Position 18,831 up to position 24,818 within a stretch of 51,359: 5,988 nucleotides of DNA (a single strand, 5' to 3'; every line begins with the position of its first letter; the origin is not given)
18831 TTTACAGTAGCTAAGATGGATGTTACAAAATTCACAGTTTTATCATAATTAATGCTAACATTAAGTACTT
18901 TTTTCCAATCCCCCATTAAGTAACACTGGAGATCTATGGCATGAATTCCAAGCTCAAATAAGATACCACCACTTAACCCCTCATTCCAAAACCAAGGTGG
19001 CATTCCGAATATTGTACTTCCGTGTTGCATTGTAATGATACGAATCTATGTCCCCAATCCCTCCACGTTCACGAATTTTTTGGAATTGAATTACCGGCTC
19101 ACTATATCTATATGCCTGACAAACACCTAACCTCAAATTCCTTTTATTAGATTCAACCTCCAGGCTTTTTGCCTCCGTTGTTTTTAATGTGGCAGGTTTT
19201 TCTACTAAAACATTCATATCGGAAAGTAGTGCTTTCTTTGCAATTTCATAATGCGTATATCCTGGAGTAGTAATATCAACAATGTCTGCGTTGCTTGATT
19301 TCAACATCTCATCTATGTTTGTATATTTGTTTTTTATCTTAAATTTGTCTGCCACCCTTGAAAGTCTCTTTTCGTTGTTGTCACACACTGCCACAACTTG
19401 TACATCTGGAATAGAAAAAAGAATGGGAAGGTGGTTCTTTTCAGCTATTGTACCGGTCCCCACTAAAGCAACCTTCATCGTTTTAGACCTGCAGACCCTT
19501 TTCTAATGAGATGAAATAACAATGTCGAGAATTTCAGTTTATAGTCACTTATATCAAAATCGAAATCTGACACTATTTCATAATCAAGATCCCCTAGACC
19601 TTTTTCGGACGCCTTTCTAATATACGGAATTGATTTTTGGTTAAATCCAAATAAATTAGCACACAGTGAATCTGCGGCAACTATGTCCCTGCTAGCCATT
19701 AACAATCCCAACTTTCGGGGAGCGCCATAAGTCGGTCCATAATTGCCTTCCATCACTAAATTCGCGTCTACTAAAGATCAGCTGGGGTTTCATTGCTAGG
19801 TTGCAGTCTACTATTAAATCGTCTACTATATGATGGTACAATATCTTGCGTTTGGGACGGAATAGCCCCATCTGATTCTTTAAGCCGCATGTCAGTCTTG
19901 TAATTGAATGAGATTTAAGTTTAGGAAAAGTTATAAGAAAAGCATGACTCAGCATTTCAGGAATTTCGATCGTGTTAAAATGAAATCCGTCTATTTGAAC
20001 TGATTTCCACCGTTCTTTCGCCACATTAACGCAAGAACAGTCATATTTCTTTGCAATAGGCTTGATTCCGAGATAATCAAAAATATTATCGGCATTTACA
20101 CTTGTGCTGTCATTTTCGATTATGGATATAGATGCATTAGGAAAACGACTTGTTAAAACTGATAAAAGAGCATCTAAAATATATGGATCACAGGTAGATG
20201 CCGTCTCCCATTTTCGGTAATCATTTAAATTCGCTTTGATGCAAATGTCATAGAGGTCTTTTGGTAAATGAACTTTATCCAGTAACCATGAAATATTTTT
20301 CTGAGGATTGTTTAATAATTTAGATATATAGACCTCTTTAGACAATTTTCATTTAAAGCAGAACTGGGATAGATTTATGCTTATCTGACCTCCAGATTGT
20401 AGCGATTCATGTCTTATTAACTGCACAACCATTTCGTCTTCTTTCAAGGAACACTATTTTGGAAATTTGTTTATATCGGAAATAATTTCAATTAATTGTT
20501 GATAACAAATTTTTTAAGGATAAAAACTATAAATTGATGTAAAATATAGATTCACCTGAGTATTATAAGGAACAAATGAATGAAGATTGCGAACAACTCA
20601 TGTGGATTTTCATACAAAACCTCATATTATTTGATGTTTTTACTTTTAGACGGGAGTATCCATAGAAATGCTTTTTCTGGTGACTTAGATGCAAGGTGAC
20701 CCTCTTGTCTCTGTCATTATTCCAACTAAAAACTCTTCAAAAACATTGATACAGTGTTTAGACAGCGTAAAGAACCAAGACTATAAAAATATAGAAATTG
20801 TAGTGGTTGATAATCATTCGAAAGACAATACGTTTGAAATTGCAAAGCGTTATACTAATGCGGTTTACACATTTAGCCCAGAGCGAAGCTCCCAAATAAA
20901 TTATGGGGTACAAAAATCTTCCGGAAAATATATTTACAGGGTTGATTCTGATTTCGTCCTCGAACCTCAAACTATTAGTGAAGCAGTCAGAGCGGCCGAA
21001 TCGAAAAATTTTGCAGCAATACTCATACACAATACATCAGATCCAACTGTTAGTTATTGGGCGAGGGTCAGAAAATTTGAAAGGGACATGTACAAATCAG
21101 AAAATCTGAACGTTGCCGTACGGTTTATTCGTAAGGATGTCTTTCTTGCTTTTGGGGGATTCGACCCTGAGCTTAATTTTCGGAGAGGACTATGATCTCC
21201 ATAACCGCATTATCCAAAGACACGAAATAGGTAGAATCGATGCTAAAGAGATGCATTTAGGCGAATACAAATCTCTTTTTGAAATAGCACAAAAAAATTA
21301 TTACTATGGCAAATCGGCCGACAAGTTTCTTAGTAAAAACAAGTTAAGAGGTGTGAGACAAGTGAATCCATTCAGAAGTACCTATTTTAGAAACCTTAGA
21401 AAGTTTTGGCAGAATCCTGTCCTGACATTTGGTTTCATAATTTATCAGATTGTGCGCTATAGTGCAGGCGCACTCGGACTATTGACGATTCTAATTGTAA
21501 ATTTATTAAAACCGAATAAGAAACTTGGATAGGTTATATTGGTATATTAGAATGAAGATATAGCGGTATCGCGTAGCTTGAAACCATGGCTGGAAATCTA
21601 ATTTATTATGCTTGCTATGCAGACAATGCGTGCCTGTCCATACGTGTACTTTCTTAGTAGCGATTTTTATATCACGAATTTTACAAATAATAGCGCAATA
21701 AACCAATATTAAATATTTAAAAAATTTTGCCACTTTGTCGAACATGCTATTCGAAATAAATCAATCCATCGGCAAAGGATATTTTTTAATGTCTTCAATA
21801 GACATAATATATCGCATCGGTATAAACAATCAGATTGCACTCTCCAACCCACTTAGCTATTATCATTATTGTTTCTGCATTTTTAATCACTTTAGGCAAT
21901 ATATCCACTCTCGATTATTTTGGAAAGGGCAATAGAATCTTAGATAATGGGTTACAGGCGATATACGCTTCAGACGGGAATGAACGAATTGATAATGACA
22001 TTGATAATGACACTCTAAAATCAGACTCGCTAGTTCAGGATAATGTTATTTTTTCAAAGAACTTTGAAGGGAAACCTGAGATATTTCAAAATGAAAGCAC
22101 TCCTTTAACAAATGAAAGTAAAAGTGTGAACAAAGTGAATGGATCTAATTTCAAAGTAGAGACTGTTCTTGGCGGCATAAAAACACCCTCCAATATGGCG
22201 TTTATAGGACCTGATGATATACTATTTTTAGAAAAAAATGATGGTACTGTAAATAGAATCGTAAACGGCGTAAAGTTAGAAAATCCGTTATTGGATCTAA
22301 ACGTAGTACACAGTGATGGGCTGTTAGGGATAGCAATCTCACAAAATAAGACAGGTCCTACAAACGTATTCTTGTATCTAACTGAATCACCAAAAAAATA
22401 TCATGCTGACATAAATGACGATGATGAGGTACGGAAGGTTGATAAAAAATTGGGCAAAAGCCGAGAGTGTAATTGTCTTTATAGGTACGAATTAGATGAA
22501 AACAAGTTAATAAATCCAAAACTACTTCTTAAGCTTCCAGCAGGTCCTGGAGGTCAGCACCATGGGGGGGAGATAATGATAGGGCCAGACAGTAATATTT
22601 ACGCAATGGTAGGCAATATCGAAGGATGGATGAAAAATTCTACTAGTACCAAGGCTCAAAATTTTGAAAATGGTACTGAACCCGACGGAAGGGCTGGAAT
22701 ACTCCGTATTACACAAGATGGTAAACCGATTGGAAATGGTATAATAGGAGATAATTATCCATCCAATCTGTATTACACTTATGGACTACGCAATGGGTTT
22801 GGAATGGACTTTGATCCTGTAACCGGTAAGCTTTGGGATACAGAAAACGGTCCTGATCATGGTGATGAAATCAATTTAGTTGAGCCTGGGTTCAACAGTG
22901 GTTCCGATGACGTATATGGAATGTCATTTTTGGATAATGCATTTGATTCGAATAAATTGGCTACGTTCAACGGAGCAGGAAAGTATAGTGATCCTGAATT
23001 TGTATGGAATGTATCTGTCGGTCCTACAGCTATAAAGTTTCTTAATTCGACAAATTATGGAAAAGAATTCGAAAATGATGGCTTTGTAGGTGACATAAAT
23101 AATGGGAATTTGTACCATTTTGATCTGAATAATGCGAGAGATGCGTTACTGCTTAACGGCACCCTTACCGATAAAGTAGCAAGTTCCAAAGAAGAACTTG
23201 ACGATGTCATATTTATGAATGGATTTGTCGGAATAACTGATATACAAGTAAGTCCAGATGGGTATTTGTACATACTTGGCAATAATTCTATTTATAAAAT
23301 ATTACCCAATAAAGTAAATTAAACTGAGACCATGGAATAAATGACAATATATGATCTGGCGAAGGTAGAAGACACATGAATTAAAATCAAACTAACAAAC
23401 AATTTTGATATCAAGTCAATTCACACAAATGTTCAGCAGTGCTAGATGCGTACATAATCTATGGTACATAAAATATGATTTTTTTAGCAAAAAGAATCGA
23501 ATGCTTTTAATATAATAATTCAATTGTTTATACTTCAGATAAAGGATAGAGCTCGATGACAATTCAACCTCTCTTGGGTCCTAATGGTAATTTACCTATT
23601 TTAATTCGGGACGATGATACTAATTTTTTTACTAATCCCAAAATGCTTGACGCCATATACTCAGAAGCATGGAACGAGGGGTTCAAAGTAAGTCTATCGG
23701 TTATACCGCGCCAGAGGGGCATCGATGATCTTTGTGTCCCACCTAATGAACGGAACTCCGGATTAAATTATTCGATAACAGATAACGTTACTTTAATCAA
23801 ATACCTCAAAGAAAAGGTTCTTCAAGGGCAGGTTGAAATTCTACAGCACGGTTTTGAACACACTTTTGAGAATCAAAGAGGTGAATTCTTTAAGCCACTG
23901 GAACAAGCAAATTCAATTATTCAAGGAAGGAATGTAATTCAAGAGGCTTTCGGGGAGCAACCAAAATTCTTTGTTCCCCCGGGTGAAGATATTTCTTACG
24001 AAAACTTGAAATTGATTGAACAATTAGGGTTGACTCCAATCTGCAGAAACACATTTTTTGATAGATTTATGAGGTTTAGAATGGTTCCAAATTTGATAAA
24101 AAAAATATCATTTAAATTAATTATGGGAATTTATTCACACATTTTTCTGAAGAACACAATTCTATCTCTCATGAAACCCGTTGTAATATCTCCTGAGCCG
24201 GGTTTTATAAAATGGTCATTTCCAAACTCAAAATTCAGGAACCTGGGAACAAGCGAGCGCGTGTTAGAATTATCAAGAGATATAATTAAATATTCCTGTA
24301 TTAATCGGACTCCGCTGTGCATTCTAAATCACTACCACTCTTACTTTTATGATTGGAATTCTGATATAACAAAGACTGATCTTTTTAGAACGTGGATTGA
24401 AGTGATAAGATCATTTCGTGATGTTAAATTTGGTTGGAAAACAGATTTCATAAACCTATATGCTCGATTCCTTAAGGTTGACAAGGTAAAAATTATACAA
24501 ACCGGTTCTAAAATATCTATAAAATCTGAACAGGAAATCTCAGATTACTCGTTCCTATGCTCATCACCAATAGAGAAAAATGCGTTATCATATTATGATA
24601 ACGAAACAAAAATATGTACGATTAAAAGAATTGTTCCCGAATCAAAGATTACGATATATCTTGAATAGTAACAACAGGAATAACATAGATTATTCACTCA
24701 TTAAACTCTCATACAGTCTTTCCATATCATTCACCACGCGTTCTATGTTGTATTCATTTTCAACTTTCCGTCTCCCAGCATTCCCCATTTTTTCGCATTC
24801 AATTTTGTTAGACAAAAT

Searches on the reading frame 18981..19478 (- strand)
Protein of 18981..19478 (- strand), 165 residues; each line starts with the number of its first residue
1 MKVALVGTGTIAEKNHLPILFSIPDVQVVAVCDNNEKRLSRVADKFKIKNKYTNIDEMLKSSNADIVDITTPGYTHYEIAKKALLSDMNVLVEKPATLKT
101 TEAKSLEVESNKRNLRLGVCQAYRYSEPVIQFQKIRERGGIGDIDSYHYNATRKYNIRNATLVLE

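Call 38: search_protein_families(library=pfam, proteins=[window:18981-19478:-], max_evalue=0.001)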
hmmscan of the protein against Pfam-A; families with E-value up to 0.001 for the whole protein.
window:18981-19478:- (165 aa): 1 family
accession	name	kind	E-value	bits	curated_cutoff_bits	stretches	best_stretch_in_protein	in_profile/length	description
PF01408.29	GFO_IDH_MocA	-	1e-25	91.2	24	1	1-119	1-118/120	Oxidoreductase family, NAD-binding Rossmann fold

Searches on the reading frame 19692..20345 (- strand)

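Call 38: search_protein_families(library=pfam, proteins=[window:19692-20345:-], max_evalue=0.001)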
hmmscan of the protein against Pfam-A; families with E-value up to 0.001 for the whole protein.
window:19692-20345:- (217 aa): 1 family
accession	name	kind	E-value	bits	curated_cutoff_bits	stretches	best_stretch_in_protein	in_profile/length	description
PF04015.17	DUF362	-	8.5e-24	85.2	24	1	34-191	1-161/200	Domain of unknown function (DUF362)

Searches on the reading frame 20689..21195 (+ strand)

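Call 38: search_protein_families(library=pfam, proteins=[window:20689-21195:+], max_evalue=0.001)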
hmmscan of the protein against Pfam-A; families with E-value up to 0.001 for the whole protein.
window:20689-21195:+ (168 aa): 3 families
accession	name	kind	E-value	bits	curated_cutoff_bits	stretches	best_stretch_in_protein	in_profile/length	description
PF00535.33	Glycos_transf_2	-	2.2e-28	99.8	23.3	1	8-133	1-140/168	Glycosyl transferase family 2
PF13641.12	Glyco_tranf_2_3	-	1.4e-10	42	27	1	7-158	3-156/230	Glycosyltransferase like family 2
PF10111.15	Glyco_tranf_2_2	-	2e-05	24.7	27.3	1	8-111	1-114/276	Glycosyltransferase like family 2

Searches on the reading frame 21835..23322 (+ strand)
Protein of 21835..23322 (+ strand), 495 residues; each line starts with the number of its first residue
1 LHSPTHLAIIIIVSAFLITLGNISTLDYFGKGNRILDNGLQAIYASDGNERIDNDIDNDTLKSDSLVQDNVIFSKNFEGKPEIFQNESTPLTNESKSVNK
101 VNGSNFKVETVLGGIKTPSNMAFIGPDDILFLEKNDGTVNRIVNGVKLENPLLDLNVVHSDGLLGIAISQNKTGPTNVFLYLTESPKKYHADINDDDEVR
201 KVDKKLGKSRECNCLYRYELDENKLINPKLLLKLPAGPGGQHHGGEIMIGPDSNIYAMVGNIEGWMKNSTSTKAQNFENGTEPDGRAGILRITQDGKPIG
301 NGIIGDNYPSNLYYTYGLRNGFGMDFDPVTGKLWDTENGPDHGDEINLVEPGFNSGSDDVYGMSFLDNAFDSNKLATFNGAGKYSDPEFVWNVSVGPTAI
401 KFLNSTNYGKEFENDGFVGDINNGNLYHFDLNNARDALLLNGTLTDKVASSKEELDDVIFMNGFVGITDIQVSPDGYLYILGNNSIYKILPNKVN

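Call 38: search_protein_families(library=pfam, proteins=[window:21835-23322:+], max_evalue=0.001)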
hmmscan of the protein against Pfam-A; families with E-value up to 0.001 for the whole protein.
window:21835-23322:+ (495 aa): 1 family
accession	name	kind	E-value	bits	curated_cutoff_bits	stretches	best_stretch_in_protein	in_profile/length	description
PF07995.17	GSDH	-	4.3e-37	128.6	25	1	116-485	2-326/332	Glucose / Sorbosone dehydrogenase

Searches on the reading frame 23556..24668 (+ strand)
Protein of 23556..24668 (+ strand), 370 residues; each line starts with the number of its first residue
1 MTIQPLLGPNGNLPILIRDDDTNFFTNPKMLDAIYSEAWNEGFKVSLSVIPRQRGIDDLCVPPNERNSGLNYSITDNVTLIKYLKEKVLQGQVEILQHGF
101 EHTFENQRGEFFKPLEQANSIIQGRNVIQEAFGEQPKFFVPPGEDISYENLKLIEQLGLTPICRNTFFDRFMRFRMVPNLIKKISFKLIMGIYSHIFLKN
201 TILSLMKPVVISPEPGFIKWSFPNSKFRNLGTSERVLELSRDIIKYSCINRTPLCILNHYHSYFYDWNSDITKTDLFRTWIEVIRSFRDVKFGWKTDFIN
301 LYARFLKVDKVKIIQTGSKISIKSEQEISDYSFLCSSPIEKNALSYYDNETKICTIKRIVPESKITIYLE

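Call 38: search_protein_families(library=pfam, proteins=[window:23556-24668:+], max_evalue=0.001)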
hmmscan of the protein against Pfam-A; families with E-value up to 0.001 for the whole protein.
window:23556-24668:+ (370 aa): 2 families
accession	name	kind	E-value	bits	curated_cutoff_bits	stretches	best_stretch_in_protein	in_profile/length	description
PF10096.14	DUF2334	-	9.7e-12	45.3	26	1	15-192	2-184/203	Uncharacterized protein conserved in bacteria (DUF2334)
PF01522.26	Polysacc_deac_1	-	0.00012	22.5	23.1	1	84-161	51-123/124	Polysaccharide deacetylase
